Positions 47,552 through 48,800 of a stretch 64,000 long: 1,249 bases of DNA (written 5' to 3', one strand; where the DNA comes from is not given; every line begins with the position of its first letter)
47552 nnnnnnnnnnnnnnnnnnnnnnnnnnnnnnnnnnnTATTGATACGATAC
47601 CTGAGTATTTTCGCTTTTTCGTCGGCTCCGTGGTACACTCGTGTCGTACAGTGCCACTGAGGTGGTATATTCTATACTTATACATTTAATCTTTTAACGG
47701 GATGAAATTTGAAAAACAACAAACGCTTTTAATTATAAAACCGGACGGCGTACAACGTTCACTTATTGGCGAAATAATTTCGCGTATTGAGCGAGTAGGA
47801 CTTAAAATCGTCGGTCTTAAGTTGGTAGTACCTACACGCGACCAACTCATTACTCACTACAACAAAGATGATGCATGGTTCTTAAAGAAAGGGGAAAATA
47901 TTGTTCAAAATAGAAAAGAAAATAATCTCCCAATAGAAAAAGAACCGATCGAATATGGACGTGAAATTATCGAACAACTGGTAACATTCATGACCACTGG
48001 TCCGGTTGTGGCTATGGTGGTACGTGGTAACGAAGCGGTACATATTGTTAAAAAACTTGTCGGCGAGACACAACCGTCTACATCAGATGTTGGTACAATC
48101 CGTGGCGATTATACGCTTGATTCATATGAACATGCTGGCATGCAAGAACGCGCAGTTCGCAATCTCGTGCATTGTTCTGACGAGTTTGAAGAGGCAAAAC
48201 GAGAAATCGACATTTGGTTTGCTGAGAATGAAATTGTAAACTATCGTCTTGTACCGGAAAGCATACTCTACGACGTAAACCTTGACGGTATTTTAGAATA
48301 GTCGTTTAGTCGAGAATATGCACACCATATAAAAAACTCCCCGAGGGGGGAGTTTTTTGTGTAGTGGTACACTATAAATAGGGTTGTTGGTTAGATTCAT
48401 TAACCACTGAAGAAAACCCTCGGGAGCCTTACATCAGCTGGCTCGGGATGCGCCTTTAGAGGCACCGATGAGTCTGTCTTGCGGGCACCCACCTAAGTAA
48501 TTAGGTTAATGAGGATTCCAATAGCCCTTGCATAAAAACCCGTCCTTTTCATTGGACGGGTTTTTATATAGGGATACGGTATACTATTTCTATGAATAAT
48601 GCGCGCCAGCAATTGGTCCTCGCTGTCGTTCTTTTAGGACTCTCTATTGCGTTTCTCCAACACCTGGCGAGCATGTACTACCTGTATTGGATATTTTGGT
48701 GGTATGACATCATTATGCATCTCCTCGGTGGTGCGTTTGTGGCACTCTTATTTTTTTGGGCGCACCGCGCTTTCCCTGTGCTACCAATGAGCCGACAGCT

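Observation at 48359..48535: ORF-free, terminator-bounded ~175-nt element with long-hairpin architecture (candidate 6S-like or other small RNA) downstream of ndk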

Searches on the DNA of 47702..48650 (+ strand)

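Call 4: search_rna_families(source=window, start=48250, end=48650, threshold=evalue, max_evalue=10, show_alignments=4)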
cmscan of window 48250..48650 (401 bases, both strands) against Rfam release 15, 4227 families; matches with E-value up to 10: 19.
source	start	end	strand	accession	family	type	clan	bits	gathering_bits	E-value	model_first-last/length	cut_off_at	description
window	48327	48385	-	RF01859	Phe_leader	Cis-reg; leader;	-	27.2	55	0.015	1-125/125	no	Phenylalanine leader peptide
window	48277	48365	+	RF02064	STnc370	Gene; sRNA;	-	27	54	0.15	1-71/71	no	Enterobacterial sRNA STnc370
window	48529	48595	-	RF00506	Thr_leader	Cis-reg; leader;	-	23.6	55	0.028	1-118/118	no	Threonine operon leader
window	48312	48362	+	RF01859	Phe_leader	Cis-reg; leader;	-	22.4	55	0.18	1-125/125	no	Phenylalanine leader peptide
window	48288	48366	+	RF02075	STnc230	Gene; sRNA;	-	21.7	50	0.74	1-83/83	no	Enterobacterial sRNA STnc230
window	48531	48565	+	RF01772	rnk_pseudo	Cis-reg; leader;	-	20.4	55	0.36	70-100/108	no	Pseudomonas rnk leader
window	48483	48567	+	RF02450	ncr1175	Gene; sRNA;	-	19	60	0.45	1-110/110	no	Bacillus sRNA ncr1175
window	48527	48597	-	RF02064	STnc370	Gene; sRNA;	-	19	54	6.9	1-71/71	no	Enterobacterial sRNA STnc370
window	48525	48573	+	RF00874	mir-BART12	Gene; miRNA;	-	18.6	70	0.5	1-84/84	no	mir-BART12 microRNA precursor family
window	48331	48357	-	RF00106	RNAI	Gene; antisense;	-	17.9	47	0.53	73-99/102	no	RNAI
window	48324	48359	-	RF02075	STnc230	Gene; sRNA;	-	17.2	50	6.4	46-82/83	no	Enterobacterial sRNA STnc230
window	48326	48439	-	RF01767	SAM-III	Cis-reg; riboswitch;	-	16.9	45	0.46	1-82/82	no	SAM-III riboswitch aptamer (SMK box)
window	48532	48650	-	RF00512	Leu_leader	Cis-reg; leader;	-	16.8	50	0.57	32-148/148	5'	Leucine operon leader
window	48534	48566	-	RF01772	rnk_pseudo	Cis-reg; leader;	-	16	55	3.4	72-100/108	no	Pseudomonas rnk leader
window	48312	48391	-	RF01770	rimP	Cis-reg; leader;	-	16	47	5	1-102/102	no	Gammaprotebacteria rimP leader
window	48380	48529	+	RF00013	6S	Gene;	-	15.8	46.4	0.45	1-187/187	no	6S / SsrS RNA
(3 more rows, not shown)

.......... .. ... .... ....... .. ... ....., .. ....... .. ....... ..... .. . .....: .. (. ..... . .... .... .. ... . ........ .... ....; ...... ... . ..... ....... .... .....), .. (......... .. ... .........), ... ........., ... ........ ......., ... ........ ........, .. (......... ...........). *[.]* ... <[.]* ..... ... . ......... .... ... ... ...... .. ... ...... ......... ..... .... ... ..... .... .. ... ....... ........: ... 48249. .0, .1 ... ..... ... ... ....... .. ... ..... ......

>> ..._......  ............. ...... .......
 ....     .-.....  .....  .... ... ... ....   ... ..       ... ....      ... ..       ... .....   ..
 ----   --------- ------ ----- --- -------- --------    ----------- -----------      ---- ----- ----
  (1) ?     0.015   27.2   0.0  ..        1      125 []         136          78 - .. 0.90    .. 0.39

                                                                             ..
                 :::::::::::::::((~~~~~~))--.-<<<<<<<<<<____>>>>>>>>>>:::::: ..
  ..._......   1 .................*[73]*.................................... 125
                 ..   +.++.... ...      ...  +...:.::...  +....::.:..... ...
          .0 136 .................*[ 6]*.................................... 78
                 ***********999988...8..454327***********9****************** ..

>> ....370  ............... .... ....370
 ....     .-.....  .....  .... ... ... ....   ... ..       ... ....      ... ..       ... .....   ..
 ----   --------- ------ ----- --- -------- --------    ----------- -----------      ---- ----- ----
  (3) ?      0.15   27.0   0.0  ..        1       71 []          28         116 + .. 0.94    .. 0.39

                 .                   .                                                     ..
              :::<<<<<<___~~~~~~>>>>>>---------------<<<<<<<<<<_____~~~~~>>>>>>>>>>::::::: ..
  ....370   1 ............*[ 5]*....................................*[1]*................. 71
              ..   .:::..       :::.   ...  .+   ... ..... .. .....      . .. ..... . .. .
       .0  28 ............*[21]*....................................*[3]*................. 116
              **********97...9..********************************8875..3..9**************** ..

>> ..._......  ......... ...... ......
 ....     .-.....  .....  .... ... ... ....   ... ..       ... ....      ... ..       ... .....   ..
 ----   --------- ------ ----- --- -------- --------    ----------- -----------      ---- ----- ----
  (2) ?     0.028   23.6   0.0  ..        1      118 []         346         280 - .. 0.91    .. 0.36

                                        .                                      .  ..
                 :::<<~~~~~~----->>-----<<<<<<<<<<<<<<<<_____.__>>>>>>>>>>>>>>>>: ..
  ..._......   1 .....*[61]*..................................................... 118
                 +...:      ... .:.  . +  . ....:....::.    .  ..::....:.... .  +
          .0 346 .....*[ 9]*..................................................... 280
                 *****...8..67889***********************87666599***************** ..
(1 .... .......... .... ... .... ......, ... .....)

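Call 8: search_rna_families(source=window, start=48372, end=48533, threshold=evalue, max_evalue=10, show_alignments=3)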
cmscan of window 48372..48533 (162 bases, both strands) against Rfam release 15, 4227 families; matches with E-value up to 10: 4.
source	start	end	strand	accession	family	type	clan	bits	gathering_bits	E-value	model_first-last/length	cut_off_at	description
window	48380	48529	+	RF00013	6S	Gene;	-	15.8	46.4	0.18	1-187/187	no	6S / SsrS RNA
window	48392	48414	+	RF00592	SNORD78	Gene; snRNA; snoRNA; CD-box;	CL00051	13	38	5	43-65/65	no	Small nucleolar RNA SNORD78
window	48372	48439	-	RF01767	SAM-III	Cis-reg; riboswitch;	-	12.5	45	4.2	1-65/82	3'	SAM-III riboswitch aptamer (SMK box)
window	48510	48533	-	RF01099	PK-IAV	Cis-reg;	-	11.5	47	7.1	31-48/48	5'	Pseudoknot of influenza A virus gene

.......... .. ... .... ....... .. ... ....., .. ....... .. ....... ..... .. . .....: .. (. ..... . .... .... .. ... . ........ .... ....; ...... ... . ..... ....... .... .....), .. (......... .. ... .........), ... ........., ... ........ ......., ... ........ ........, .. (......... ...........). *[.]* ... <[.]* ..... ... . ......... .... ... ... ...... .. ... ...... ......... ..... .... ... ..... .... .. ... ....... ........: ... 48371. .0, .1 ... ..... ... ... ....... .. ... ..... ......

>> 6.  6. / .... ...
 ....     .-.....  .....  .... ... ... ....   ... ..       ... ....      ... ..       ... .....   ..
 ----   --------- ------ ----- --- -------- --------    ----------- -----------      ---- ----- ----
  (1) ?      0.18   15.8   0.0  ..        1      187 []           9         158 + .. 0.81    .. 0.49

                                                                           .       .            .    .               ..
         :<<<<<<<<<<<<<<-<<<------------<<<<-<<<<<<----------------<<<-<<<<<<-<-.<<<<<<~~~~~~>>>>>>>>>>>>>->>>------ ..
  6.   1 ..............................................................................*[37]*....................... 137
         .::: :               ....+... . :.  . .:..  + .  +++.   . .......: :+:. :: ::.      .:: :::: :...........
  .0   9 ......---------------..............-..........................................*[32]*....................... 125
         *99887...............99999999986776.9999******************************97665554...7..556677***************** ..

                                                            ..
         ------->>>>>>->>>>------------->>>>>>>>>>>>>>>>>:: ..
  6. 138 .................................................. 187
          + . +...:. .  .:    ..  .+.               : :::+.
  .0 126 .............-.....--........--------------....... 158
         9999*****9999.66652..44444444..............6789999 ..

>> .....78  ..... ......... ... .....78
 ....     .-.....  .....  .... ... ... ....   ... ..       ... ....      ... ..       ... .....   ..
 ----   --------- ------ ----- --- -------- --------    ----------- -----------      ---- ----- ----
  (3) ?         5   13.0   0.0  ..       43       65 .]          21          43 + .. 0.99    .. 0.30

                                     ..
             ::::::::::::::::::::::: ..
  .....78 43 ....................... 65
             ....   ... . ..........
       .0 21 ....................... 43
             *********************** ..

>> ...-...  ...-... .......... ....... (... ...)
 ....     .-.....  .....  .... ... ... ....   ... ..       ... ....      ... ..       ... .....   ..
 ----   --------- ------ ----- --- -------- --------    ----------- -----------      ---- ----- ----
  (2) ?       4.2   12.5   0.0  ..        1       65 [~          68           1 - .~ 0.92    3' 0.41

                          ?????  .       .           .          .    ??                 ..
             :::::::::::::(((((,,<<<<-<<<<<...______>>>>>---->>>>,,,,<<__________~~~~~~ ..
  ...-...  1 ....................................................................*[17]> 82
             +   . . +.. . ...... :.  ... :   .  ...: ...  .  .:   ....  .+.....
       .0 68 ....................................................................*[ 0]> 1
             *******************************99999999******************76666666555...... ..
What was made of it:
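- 48380..48529 (+): Core of the 6S-type RNA (150 nt). The likely primary transcript is 48380 to about 48565, including the terminator hairpin. Rfam RF00013 over the full model, 15.8 bits (calls 4, 8).
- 48406..48421 (+): 5' strand of the central bubble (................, 16 nt). It is the presumed template region for product RNA, together with the P2 5' strand. Aligned to the 5' central bubble of RF00013 (call 8).
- On 6S RNA (Rfam RF00013, operational membership): Window 15.8 bits (calls 4, 8).
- Window: 15.8 bits over model positions 1-187, E 0.18 (call 8). Relative to the Rfam model the closing stem lacks about 15 bp on each side (call 8).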

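Call 17: search_rna_families(sources=[L001, L003, L004, L014, L025, L030, L031, L035, L041, L048, L052, L053, L055, L056, L058, L059, L063], threshold=gathering)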
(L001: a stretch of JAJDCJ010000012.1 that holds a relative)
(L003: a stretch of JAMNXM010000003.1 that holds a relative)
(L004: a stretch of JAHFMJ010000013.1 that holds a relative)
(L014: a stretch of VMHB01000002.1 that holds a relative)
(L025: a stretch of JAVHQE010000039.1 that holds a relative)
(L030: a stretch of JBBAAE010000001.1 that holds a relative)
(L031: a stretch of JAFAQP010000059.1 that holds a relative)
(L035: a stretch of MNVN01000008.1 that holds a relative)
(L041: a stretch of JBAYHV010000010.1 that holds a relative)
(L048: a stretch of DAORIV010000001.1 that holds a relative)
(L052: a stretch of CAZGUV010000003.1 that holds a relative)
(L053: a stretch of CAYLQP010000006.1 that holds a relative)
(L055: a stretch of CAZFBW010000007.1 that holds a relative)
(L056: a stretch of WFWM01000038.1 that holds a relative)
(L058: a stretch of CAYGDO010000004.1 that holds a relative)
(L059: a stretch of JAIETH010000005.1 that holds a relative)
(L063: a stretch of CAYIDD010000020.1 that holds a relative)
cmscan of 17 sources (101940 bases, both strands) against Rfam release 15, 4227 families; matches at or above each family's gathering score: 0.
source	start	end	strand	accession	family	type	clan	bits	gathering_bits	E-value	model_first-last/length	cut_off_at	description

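Call 29: build_rna_model(alignment_id=A4)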
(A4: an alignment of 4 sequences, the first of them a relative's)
Model R1 built from alignment A4 (4 sequences, 158 columns); structure: RNAalifold consensus.
model positions 155; base pairs 45; branch points 1; effective number of sequences 1.21; information 0.59 bits per position. Calibrated on 0.2 Mb of random sequence (short: E-values are rough).
structure used (alignment columns):
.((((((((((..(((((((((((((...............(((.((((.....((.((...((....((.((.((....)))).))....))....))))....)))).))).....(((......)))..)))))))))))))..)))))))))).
